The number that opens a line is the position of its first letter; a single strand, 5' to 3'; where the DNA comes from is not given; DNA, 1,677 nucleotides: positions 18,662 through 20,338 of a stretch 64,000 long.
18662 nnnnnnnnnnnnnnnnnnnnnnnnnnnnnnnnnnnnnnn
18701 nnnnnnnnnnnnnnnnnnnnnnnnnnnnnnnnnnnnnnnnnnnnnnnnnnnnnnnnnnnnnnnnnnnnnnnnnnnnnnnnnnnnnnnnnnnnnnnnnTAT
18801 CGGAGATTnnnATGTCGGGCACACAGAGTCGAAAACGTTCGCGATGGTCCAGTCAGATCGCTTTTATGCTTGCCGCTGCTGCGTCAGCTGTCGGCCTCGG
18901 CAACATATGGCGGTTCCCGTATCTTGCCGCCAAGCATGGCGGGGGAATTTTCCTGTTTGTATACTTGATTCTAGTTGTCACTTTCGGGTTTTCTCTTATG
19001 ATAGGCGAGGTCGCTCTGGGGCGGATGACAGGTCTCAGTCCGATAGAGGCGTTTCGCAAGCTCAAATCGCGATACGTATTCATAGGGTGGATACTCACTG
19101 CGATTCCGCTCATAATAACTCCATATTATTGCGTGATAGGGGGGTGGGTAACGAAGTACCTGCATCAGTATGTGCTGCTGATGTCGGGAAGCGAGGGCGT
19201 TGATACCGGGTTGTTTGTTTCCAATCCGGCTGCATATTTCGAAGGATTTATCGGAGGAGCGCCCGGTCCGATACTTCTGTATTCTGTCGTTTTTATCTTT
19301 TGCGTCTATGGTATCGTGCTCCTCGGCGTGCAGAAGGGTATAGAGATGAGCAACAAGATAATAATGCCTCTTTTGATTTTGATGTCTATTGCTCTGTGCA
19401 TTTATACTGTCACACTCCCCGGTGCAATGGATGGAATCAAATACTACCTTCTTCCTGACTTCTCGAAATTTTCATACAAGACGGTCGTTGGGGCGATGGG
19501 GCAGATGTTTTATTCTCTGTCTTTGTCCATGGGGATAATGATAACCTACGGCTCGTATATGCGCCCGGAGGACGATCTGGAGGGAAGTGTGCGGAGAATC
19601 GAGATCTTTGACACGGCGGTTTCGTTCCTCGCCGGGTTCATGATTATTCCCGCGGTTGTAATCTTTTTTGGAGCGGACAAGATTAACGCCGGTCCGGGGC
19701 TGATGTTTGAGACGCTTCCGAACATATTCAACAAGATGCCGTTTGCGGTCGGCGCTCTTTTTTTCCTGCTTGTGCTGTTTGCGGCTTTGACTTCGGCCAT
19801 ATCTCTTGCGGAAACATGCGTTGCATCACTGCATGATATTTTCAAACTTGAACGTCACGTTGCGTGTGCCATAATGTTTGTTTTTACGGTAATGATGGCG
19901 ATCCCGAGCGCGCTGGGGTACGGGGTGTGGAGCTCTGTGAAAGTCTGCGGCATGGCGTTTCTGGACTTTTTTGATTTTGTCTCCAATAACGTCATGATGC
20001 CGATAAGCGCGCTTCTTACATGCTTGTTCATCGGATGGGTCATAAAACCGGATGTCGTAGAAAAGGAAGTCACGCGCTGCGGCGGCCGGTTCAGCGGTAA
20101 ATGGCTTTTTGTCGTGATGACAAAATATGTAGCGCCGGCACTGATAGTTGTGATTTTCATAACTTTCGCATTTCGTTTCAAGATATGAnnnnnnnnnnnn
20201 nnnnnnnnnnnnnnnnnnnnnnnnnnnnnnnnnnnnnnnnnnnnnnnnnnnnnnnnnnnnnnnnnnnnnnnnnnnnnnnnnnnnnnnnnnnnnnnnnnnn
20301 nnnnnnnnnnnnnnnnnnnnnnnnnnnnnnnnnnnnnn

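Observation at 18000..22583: Tightly overlapped operon: parA-like ATPase / NSS Na+ symporter / lysine-2,3-aminomutase-family radical SAM / MOP flippase-like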

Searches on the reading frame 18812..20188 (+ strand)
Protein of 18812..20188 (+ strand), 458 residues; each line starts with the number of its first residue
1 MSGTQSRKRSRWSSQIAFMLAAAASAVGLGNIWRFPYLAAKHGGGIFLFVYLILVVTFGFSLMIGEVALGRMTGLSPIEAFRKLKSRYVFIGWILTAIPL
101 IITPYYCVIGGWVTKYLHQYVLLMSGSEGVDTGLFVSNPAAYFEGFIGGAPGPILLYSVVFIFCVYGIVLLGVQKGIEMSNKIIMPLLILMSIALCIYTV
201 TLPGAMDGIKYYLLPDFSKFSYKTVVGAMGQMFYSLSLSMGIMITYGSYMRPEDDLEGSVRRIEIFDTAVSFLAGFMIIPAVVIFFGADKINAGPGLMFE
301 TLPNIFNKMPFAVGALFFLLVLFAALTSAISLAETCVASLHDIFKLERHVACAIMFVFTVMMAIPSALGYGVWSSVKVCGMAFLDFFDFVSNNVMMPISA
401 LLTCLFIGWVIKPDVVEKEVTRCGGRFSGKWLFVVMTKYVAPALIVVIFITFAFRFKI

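Call 3: search_protein_families(library=pfam, proteins=[window:18812-20188:+], max_evalue=0.01)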
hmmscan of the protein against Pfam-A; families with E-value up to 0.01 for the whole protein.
window:18812-20188:+ (458 aa): 1 family
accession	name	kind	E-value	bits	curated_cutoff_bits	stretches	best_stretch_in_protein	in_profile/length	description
PF00209.24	SNF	-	1.1e-62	212.9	27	2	159-456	181-484/524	Sodium:neurotransmitter symporter family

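Call 4: search_protein_families(library=ncbifam, proteins=[window:18812-20188:+], max_evalue=0.01)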
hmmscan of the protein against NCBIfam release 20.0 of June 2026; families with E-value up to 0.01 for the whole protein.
window:18812-20188:+ (458 aa): 1 family
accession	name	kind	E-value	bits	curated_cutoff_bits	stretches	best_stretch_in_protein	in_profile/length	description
NF037979.1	Na_transp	subfamily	9.6e-38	130.2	50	1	11-393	2-374/419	sodium-dependent transporter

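Call 39: find_related_loci(query=A1, collection=metagenome_contigs, flank=6000)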
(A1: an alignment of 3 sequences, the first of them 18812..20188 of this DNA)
Query A1 (458 aa) in metagenome_contigs; peptide patterns used: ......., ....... (x = any residue, [..] = any of these).
600 stretches matched a pattern (row limit reached: there are more); 570 encode a relative of the query (tblastn E <= 1e-3); the best 80 are kept; 80 distinct loci.
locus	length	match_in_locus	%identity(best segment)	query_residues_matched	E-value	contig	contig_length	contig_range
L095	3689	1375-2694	55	5-451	2e-162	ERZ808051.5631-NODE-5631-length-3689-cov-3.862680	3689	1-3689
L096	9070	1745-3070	56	6-451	4e-155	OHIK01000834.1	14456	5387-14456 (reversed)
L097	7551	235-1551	56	6-451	1e-154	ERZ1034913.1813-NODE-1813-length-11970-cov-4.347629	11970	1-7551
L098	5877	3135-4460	56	3-451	4e-156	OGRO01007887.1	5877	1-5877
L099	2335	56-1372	54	6-451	5e-164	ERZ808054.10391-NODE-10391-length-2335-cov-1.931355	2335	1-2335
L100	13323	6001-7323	56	7-451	7e-153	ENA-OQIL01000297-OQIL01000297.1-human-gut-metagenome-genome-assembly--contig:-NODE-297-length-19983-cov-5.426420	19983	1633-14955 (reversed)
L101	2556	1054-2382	54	2-451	1e-160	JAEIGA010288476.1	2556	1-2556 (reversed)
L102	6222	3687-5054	52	2-451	1e-150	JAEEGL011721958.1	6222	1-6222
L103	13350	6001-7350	54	5-448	9e-150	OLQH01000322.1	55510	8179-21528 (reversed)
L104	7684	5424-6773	53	5-448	2e-149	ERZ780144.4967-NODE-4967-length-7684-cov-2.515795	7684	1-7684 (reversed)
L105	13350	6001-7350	53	5-448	2e-149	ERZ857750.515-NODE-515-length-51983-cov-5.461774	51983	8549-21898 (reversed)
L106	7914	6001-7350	53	5-448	2e-149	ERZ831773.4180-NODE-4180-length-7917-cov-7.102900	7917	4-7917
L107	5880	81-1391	53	5-448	6e-150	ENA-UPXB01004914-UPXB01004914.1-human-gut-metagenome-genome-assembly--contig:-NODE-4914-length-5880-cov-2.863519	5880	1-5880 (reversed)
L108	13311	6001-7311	53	5-448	2e-148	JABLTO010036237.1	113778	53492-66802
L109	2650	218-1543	52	3-451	3e-157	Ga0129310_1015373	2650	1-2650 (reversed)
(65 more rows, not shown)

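Call 50: search_solved_structures(query=window:18812-20188:+, max_evalue=1e-10, show_alignments=1)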
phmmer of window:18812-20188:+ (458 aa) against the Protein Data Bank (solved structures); distinct sequences matched with E-value up to 1e-10: 104 (the best 60 are shown).
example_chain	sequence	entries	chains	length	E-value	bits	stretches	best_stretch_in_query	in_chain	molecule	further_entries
4us3_A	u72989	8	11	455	1.2e-75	258.5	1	5-454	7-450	TRANSPORTER | Sodium-dependent transporter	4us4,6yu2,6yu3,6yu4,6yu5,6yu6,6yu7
3qs4_A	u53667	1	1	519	2.6e-42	148.6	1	8-454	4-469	Na(+):neurotransmitter symporter (Snf family)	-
7dii_A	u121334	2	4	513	3.8e-42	148.1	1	8-454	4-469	Na(+):neurotransmitter symporter (Snf family)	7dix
3gjd_A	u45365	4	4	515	3.9e-42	148.1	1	8-454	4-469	Transporter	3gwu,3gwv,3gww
2a65_A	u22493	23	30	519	4e-42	148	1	8-454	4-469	Na(+):neurotransmitter symporter (Snf family) | Transporter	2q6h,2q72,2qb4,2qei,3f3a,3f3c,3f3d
8ft4_A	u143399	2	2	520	4e-42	148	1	8-454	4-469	Na(+):neurotransmitter symporter (Snf family)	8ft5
3gjc_A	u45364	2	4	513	4e-42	148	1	8-454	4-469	Transporter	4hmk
4hod_A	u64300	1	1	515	4.1e-42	148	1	8-454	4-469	Transporter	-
3qs6_A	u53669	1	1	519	5.9e-42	147.5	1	8-454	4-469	Na(+):neurotransmitter symporter (Snf family)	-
3qs5_A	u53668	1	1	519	9e-42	146.9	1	8-454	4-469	Na(+):neurotransmitter symporter (Snf family)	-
3tt1_A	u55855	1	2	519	1.2e-41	146.5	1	8-454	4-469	Leucine transporter LeuT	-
4fxz_A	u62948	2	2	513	1.4e-41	146.2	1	8-454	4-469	Transporter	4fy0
3mpn_A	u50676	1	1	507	2.3e-41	145.5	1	9-454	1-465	Transporter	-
5jag_A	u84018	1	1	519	3e-41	145.1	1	8-454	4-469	Transporter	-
3tu0_A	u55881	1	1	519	5.2e-41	144.4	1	8-454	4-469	Leucine transporter LeuT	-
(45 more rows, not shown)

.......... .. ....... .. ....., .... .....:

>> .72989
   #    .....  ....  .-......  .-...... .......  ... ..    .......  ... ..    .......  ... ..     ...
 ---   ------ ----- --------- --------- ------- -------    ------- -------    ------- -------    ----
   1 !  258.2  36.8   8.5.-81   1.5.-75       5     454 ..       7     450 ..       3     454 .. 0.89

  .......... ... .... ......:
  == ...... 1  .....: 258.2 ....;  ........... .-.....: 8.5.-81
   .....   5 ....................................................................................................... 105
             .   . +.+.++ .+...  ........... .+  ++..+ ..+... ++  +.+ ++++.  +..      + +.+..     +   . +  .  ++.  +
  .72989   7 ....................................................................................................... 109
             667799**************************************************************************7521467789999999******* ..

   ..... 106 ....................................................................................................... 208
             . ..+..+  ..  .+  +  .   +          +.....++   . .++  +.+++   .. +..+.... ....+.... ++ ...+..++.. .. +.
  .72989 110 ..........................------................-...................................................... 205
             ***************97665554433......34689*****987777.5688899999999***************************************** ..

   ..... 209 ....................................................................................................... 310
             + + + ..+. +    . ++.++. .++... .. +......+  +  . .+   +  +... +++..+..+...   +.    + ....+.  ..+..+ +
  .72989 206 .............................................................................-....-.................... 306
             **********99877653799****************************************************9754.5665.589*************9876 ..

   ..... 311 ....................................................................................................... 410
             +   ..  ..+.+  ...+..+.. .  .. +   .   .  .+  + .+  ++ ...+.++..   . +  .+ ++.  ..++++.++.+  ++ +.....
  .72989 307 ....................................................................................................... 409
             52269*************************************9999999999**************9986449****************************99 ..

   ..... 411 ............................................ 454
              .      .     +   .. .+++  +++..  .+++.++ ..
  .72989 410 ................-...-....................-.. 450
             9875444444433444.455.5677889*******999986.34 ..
